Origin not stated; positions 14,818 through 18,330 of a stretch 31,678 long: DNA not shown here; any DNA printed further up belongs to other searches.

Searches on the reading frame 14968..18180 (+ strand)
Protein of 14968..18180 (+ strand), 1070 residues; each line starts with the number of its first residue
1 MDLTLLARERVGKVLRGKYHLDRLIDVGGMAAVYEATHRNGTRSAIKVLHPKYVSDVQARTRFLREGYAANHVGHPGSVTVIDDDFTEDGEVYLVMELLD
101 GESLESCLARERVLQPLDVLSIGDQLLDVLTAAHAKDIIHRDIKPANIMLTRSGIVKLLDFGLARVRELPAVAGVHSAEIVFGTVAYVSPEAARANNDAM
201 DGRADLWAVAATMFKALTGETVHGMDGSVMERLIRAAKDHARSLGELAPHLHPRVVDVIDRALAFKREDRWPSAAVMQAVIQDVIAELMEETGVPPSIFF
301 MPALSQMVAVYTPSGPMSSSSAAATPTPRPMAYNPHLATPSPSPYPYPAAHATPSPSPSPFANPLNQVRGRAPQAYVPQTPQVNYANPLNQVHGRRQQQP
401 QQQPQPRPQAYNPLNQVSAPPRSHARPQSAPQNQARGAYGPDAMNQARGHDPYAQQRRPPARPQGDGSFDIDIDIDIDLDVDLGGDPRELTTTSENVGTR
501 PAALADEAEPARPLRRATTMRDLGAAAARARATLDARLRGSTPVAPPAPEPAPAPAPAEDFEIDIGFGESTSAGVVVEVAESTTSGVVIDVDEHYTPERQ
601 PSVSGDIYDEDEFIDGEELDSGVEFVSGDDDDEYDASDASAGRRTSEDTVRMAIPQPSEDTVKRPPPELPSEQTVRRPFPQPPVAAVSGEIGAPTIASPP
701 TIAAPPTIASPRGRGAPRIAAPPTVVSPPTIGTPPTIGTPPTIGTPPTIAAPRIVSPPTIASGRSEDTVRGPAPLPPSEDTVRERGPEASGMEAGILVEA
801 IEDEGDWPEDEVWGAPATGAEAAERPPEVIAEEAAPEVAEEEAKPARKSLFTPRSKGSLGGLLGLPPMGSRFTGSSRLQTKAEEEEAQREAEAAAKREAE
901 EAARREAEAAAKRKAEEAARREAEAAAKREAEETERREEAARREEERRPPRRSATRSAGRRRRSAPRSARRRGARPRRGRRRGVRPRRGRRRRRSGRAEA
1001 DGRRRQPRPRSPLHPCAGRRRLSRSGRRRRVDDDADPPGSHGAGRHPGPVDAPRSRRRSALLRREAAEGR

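Call 5: search_protein_families(library=pfam, proteins=[window:14968-18180:+], max_evalue=0.01)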
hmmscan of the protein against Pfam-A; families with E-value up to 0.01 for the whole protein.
window:14968-18180:+ (1070 aa): 4 families
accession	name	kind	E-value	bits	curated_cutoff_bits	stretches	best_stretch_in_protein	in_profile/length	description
PF00069.31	Pkinase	-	1.8e-35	123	31.7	1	19-278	1-259/263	Protein kinase domain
PF07714.23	PK_Tyr_Ser-Thr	-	2.7e-19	69.9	23.1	1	22-271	4-249/258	Protein tyrosine and serine/threonine kinase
PF03109.22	ABC1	-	1.2e-06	28.3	22.9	1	91-165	142-215/244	ABC1 atypical kinase-like domain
PF03153.18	TFIIA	-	0.001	19.6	36.2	0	296-444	96-244/415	Transcription factor IIA, alpha/beta subunit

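Call 7: search_protein_families(library=ncbifam, proteins=[window:14968-18180:+], max_evalue=0.01)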
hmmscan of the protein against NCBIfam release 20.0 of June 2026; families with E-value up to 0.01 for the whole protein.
window:14968-18180:+ (1070 aa): 17 families
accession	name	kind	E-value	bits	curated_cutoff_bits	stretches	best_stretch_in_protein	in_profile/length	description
NF033483.0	PknB_PASTA_kin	equivalog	1.4e-62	212.5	450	1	12-287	2-271/563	Stk1 family PASTA domain-containing Ser/Thr kinase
NF052427.1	StpK7MSMEG_1200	equivalog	1.8e-42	145.7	900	1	17-283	7-267/601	serine/threonine protein kinase StpK7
NF047741.1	antiphage_MADS6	equivalog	7.6e-34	117.2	460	2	125-287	307-463/612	methylation-associated defense system protein kinase MAD6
TIGR03903.1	TOMM_kin_cyc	equivalog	1.2e-29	102.8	705.75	1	41-227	3-191/1267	TOMM system kinase/cyclase fusion protein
NF038150.1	lanthi_synth_IV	equivalog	8.2e-24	84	650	1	13-282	185-455/851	class IV lanthionine synthetase LanL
NF033442.0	BREX_PglW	equivalog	4.5e-18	64.4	990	1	11-288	506-773/1391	BREX system serine/threonine kinase PglW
NF009651.0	PRK13184.1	equivalog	2.9e-16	58.7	839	1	18-283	3-289/932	serine/threonine-protein kinase PknD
NF053615.1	SerThrKinAfsKStmc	equivalog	4.3e-16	58.7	1300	1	26-444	22-431/809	protein serine/threonine kinase AfsK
NF038151.1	lanthi_synth_III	equivalog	2.4e-13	49.4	575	1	33-242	236-449/833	class III lanthionine synthetase LanKC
NF043056.1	T4SS_LegK1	equivalog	8.6e-11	41.1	550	1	39-210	104-277/516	Dot/Icm T4SS effector kinase LegK1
TIGR03724.2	arch_bud32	equivalog_domain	2e-06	27.5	125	1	91-174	67-141/193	KEOPS complex kinase/ATPase Bud32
NF011460.0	PRK14879.1-1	equivalog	4.2e-06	26.1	199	1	91-165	85-158/232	Kae1-associated kinase Bud32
NF058632.1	SerThrKinPrkT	equivalog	8.7e-06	25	280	1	12-154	16-154/322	serine/threonine protein kinase PrkT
NF011464.0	PRK14879.1-7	equivalog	8.8e-05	22.3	246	1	91-168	80-153/221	Kae1-associated kinase Bud32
NF007174.0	PRK09605.1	equivalog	0.00079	18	447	1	90-168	409-477/535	bifunctional N(6)-L-threonylcarbamoyladenine synthase/serine/threonine protein kinase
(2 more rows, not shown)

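Call 78: search_protein_families(library=padloc, proteins=[window:14968-18177:+], max_evalue=0.001)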
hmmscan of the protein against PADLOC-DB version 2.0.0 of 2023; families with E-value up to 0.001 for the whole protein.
window:14968-18177:+ (1070 aa): 33 families (the best 25 are shown)
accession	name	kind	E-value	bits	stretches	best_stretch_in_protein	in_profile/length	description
PDLC04042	PD-T4-6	-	5.3e-79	263.9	1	13-290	5-278/292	-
PDLC04039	PD-T4-6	-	2.7e-56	189.5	1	9-374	7-371/458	-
PDLC04054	PD-T4-6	-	5.3e-56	188.5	1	11-298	5-286/347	-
PDLC04053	PD-T4-6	-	5e-55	185.1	1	16-293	8-280/311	-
PDLC04061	PD-T4-6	-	5.8e-55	185.7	1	11-325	10-323/510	-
PDLC04060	PD-T4-6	-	2e-53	180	1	11-285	2-270/486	-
PDLC04043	PD-T4-6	-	1.3e-50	170.8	1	14-292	12-285/452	-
PDLC04047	PD-T4-6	-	6.2e-49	164.8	1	11-284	4-272/327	-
PDLC04057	PD-T4-6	-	7.2e-48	161.7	1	11-287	2-273/443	-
PDLC04138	mad6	-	2.1e-46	157.1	1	15-286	49-315/659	mads_6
PDLC04041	PD-T4-6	-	6.1e-45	152.2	1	16-281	27-290/443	-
PDLC04052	PD-T4-6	-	4.4e-44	149.5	1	13-279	5-271/496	-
PDLC04040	PD-T4-6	-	3e-43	146.4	1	25-286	2-267/547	-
PDLC04064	PD-T4-6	-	2.3e-42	143.3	1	25-287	28-283/369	-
PDLC04048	PD-T4-6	-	7.9e-42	141.9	1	11-278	4-266/354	-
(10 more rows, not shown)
